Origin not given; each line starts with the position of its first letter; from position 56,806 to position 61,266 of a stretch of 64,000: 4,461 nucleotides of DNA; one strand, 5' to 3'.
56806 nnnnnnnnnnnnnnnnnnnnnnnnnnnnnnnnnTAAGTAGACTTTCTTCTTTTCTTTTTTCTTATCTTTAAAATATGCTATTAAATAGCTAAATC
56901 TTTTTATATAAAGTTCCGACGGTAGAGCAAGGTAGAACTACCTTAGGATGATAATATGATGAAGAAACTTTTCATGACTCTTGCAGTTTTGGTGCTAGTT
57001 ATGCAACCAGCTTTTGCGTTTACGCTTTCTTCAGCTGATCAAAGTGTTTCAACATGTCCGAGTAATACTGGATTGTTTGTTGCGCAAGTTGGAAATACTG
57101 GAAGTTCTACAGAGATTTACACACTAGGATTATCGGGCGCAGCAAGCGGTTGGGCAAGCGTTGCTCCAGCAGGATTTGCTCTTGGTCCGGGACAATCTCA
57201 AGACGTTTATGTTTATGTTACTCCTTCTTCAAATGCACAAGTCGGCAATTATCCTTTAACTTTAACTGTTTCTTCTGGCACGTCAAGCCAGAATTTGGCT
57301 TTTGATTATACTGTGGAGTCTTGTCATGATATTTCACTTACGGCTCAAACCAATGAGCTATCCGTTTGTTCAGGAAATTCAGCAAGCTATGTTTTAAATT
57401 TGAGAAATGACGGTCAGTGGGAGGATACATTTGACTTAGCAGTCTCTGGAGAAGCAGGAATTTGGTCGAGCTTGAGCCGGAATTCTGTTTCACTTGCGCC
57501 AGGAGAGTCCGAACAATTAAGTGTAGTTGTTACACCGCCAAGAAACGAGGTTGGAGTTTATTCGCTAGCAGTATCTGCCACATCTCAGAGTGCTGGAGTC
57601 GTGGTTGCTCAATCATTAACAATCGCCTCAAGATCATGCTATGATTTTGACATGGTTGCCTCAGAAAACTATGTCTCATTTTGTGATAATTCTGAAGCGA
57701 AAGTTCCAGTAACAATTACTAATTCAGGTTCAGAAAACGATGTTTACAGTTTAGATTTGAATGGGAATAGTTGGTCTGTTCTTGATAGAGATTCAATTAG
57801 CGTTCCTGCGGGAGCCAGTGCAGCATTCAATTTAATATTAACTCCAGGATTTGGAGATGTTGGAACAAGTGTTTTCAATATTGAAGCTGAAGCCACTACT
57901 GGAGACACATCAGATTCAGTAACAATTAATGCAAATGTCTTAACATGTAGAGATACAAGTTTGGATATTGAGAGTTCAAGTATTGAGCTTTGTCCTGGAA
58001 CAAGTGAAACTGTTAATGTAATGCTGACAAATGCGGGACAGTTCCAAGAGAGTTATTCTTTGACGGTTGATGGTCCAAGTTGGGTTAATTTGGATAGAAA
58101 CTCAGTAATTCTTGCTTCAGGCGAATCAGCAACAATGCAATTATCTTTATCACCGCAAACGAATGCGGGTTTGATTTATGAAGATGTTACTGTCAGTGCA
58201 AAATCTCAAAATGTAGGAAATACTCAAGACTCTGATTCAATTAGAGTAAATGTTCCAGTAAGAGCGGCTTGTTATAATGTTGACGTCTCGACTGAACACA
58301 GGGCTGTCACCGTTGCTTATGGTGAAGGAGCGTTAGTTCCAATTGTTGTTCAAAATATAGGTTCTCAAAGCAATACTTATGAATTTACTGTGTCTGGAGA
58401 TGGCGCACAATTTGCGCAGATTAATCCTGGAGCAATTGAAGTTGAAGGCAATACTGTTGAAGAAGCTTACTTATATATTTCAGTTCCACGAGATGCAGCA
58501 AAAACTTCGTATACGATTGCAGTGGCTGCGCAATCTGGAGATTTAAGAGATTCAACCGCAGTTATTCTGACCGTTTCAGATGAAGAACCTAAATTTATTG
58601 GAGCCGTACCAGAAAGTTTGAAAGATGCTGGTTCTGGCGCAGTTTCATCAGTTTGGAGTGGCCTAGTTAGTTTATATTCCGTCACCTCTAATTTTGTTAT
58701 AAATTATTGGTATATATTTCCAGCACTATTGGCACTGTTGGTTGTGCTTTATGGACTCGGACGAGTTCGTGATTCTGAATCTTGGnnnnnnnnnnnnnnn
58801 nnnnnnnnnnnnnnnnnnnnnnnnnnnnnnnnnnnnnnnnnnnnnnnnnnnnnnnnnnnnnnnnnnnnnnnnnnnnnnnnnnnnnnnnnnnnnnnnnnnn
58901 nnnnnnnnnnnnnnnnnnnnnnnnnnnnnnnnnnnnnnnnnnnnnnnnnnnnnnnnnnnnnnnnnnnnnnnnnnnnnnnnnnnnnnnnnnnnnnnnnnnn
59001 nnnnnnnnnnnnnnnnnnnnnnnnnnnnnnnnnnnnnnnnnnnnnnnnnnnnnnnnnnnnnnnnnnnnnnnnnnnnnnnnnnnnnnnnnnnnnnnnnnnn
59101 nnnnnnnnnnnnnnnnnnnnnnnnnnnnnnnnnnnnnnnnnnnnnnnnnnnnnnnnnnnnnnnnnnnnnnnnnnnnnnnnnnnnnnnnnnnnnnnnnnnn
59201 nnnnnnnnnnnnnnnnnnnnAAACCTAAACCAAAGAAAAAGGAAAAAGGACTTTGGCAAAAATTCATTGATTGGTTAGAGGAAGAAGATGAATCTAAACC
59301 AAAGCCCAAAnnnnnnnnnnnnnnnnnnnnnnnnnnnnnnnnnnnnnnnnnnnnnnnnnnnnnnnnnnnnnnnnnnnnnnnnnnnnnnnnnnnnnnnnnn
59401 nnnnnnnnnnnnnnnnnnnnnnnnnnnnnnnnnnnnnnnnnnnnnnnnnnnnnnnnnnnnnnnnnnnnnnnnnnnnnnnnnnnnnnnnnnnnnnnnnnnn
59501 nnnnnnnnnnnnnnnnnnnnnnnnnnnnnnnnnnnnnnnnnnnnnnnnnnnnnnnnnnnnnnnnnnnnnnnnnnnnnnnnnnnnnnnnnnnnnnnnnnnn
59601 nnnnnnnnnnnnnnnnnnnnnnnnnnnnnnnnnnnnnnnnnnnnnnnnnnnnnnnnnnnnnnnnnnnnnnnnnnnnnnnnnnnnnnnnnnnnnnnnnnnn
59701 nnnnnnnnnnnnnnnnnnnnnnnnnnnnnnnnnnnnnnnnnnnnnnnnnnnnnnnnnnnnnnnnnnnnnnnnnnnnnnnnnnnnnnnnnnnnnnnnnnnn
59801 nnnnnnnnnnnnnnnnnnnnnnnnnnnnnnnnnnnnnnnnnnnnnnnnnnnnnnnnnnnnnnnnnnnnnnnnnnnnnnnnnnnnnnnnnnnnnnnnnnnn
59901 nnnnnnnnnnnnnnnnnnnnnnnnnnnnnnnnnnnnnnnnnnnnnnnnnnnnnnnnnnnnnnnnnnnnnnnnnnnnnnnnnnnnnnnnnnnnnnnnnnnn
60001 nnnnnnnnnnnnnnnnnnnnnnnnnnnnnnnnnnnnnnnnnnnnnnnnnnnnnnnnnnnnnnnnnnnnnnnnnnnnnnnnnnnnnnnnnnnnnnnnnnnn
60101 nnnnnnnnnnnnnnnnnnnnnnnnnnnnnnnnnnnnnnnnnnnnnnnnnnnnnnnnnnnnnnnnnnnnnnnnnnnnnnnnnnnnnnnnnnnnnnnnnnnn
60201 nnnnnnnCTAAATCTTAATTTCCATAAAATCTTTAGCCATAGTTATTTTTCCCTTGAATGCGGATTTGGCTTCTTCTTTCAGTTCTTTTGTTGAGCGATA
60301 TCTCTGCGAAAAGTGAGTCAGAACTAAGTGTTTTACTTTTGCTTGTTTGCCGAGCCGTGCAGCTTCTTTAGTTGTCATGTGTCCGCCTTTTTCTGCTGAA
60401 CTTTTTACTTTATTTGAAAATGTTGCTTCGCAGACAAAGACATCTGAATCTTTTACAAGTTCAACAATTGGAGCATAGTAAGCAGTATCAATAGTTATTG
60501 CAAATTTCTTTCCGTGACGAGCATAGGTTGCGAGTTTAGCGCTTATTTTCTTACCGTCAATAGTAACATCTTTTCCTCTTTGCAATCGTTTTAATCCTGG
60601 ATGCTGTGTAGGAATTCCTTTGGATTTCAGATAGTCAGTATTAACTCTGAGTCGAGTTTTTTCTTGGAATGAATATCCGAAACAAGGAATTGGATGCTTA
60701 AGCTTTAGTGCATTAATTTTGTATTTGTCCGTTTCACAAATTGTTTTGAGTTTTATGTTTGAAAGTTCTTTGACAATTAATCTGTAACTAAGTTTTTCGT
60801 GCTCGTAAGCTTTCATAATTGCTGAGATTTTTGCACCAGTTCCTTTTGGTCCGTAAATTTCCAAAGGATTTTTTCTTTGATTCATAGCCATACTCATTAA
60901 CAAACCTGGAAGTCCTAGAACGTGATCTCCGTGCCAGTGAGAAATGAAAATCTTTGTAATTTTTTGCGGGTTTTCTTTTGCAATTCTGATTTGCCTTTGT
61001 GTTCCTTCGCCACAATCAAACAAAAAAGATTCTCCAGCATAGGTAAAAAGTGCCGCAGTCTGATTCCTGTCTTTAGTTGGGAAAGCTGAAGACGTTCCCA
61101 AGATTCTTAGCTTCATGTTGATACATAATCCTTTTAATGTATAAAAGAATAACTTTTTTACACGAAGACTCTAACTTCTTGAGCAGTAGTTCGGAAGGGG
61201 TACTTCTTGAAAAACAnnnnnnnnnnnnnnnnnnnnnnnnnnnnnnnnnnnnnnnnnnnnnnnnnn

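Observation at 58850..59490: Six tandem copies of a [LF]xx[KR]F[SI]DWL[ME]E[ED][DEN] motif in the cytoplasmic tail of a surface protein, mirrored by imperfect DNA tandem repeats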

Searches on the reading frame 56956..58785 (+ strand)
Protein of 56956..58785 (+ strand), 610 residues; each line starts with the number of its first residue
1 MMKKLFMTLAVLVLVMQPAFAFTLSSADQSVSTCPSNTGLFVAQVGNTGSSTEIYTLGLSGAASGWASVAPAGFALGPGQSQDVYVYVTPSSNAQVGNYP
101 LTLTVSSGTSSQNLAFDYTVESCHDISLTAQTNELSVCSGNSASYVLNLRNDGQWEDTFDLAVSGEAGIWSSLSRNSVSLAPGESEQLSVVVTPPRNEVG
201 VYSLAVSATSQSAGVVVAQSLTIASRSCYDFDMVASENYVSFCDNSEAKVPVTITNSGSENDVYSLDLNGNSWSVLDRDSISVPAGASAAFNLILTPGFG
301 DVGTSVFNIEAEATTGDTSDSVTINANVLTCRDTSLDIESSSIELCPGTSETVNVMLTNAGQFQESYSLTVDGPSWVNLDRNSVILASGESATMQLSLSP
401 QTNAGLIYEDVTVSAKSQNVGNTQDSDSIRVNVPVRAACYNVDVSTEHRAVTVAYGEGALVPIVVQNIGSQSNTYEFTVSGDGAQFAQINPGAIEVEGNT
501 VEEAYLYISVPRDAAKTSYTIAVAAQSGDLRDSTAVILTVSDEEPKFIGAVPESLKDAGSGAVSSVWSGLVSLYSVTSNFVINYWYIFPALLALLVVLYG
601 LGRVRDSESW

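Call 49: find_homologous_proteins(query=window:56956-58785:+, max_evalue=0.00001)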
Query window:56956-58785:+ (610 aa): 38 proteins with E <= 0.00001 among 8000 candidates.
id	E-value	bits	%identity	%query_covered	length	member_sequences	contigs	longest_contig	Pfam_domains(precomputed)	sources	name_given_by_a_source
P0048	0.0e+0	1302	100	100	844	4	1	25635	PF11614.15,PF06280.19,PF17766.8,PF22067.3,PF10633.16,PF22544.3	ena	-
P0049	0.0e+0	1153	87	100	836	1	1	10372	PF11614.15,PF22067.3,PF10633.16,PF22544.3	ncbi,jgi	jgi:uncharacterized membrane protein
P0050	0.0e+0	1146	87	100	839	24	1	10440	PF11614.15,PF06280.19,PF22067.3,PF10633.16,PF22544.3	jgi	-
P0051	0.0e+0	1145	86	100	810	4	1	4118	PF11614.15,PF22067.3,PF10633.16,PF22544.3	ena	-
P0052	0.0e+0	1141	87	99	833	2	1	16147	PF11614.15,PF22067.3,PF10633.16,PF22544.3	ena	-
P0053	0.0e+0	1140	86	100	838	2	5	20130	PF11614.15,PF06280.19,PF22067.3,PF10633.16,PF22544.3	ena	-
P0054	0.0e+0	1137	86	100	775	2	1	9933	PF11614.15,PF06280.19,PF22067.3,PF10633.16,PF22544.3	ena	-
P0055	0.0e+0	1130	86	100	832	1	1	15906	PF11614.15,PF06280.19,PF22067.3,PF10633.16,PF22544.3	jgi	jgi:uncharacterized membrane protein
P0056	0.0e+0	1121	84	100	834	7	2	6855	PF11614.15,PF06280.19,PF22067.3,PF10633.16,PF22544.3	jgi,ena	-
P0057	0.0e+0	1120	84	100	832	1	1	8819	PF11614.15,PF22067.3,PF23619.2,PF10633.16,PF22544.3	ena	-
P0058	1.2e-255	868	86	75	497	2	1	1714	PF11614.15,PF06280.19,PF22067.3,PF10633.16,PF22544.3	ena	-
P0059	1.4e-254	864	66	100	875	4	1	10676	PF11614.15,PF06280.19,PF22067.3,PF23619.2,PF10633.16,PF22544.3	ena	-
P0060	1.0e-250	851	64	100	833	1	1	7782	PF11614.15,PF22067.3,PF23619.2,PF10633.16,PF22544.3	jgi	jgi:uncharacterized membrane protein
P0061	2.7e-249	846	64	100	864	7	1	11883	PF11614.15,PF22067.3,PF10633.16,PF26187.1,PF22544.3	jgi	jgi:uncharacterized membrane protein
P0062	3.4e-248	843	64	99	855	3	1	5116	PF11614.15,PF22067.3,PF23619.2,PF10633.16,PF26187.1,PF22544.3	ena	-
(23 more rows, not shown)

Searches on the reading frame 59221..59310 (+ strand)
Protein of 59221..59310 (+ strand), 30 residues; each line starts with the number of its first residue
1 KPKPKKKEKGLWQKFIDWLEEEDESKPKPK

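Call 35: search_protein_representatives(alignment_id=A4)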
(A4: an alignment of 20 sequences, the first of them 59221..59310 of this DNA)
Query: 20 sequences, 29 profile positions. Proteins with E-value up to 0.001 (for the whole library): 13; up to 1e-10: 7; up to 1e-30: 2. The best 13 are listed.
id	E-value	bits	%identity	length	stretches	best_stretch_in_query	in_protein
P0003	3.2e-34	132.3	-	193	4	2-28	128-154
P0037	2.1e-31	123.3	-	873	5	7-29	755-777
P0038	1.8e-27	110.7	-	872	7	3-23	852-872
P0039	1.4e-20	88.7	-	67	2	1-29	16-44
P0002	2.8e-19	84.5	-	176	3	3-29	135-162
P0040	5.0e-17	77.3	-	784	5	2-29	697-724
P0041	3.5e-11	58.6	-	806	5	1-27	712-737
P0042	6.2e-09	51.5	-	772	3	1-28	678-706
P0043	2.9e-08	49.3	-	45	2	1-23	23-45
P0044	5.4e-07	45.2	-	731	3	2-22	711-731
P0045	1.7e-06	43.6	-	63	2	1-23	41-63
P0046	3.9e-06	42.5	-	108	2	10-26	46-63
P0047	8.4e-05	38.2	-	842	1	7-27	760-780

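Call 39: find_encoding_contigs(protein=P0037, flank=5000, max_places=2)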
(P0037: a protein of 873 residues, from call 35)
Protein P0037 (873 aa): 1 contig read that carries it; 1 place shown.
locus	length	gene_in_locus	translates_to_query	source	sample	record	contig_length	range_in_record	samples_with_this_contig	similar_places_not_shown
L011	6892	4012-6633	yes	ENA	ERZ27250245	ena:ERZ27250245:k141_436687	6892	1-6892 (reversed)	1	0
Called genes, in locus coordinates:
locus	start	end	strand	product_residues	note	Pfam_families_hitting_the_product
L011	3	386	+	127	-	?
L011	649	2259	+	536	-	-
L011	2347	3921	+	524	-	PF18915:DUF5667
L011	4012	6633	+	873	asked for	PF07705:CARDB (faint), PF22544:HYDIN_VesB_CFA65-like_Ig (faint), PF11614:FixG_C (faint), PF10633:NPCBM_assoc (faint)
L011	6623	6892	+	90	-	?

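Call 40: find_encoding_contigs(protein=P0040, flank=5000, max_places=2)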
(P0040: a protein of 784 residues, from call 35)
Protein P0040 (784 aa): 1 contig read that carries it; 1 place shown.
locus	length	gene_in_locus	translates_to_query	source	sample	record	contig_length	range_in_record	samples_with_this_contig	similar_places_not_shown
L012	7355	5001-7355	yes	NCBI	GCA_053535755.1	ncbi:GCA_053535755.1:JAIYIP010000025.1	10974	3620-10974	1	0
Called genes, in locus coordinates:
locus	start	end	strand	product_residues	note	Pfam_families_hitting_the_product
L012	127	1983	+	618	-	PF11614:FixG_C (faint), PF05345:He_PIG, PF17963:Big_9 (weak), PF10633:NPCBM_assoc (faint), PF07705:CARDB (weak)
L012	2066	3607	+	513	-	PF11614:FixG_C (faint)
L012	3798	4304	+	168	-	-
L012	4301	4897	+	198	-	PF01909:NTP_transf_2, PF18765:Polbeta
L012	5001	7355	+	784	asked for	PF06280:fn3_5 (faint), PF10633:NPCBM_assoc (faint), PF11614:FixG_C (faint), PF22067:Cep192_D3 (faint), PF22544:HYDIN_VesB_CFA65-like_Ig (faint), PF23619:Ig_VWA7 (faint)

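Call 41: find_encoding_contigs(protein=P0041, flank=5000, max_places=2)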
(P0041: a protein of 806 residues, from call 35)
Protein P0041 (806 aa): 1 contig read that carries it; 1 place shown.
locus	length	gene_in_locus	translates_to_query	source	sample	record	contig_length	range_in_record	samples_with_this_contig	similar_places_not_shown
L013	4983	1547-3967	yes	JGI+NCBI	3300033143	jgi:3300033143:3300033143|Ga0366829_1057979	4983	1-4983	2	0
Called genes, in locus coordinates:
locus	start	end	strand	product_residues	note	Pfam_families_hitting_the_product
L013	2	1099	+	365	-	?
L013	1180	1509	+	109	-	-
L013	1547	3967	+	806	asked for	PF23619:Ig_VWA7 (faint), PF10633:NPCBM_assoc (faint), PF11614:FixG_C (weak)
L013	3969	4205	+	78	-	-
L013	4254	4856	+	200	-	PF02834:LigT_PEase (faint), PF13563:2_5_RNA_ligase2 (weak)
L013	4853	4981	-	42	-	?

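Call 57: search_solved_structures(query=A4, max_evalue=10, show_alignments=3)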
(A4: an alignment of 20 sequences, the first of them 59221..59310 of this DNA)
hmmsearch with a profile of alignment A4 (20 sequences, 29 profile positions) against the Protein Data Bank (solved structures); distinct sequences matched with E-value up to 10: 0.

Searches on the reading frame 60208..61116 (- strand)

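Call 17: search_protein_families(library=ncbifam, proteins=[window:60208-61116:-], max_evalue=0.01)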
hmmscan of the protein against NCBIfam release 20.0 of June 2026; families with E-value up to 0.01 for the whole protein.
window:60208-61116:- (302 aa): 19 families
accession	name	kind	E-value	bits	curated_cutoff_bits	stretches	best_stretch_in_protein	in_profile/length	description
NF000801.0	PRK00055.1-3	equivalog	3.2e-100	335.1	252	1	1-302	2-303/307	ribonuclease Z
TIGR02651.1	RNase_Z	equivalog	3.6e-98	328.4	292.95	1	3-302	2-302/302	ribonuclease Z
NF000805.0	PRK00055.2-3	equivalog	9.5e-69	232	416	1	3-302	6-300/307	ribonuclease Z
NF000800.0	PRK00055.1-1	equivalog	2.2e-66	224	398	1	1-301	1-304/305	ribonuclease Z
NF000804.0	PRK00055.2-1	equivalog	5.3e-61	206.4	402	1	3-299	6-296/306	ribonuclease Z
TIGR02649.1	true_RNase_BN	exception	1.8e-53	181.6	563.7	1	3-298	2-300/304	ribonuclease BN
NF002558.0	PRK02126.1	subfamily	4.9e-39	134.3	315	3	208-292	248-337/345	ribonuclease Z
NF041851.1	cyc_nuc_deg_phdiest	equivalog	8.4e-31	107.3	400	2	198-299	151-250/253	cyclic nucleotide-degrading phosphodiesterase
NF041257.1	GntH_guanitoxin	equivalog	2.8e-26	92.3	333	2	1-96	13-112/374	guanitoxin biosynthesis MBL fold metallo-hydrolase GntH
NF000806.0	PRK00055.2-4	equivalog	2.9e-18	66.1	363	1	3-114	4-117/280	ribonuclease Z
TIGR02650.1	RNase_Z_T_toga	equivalog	4.6e-11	42.4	507.05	1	24-274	14-249/277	ribonuclease Z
NF038231.1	MBL_Geo_Pelo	equivalog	3.9e-08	33.2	360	1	9-151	24-162/250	GPMC system MBL fold metallohydrolase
NF002553.0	PRK02113.1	equivalog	3.6e-06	26.6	386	1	11-148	27-159/252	MBL fold metallo-hydrolase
TIGR03307.1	PhnP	equivalog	6.4e-06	25.7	272.25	1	13-155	31-155/249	phosphonate metabolism protein PhnP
NF047419.1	RNase_J1_RnjA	exception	2.7e-05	23.1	820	1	46-146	53-141/549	ribonuclease J1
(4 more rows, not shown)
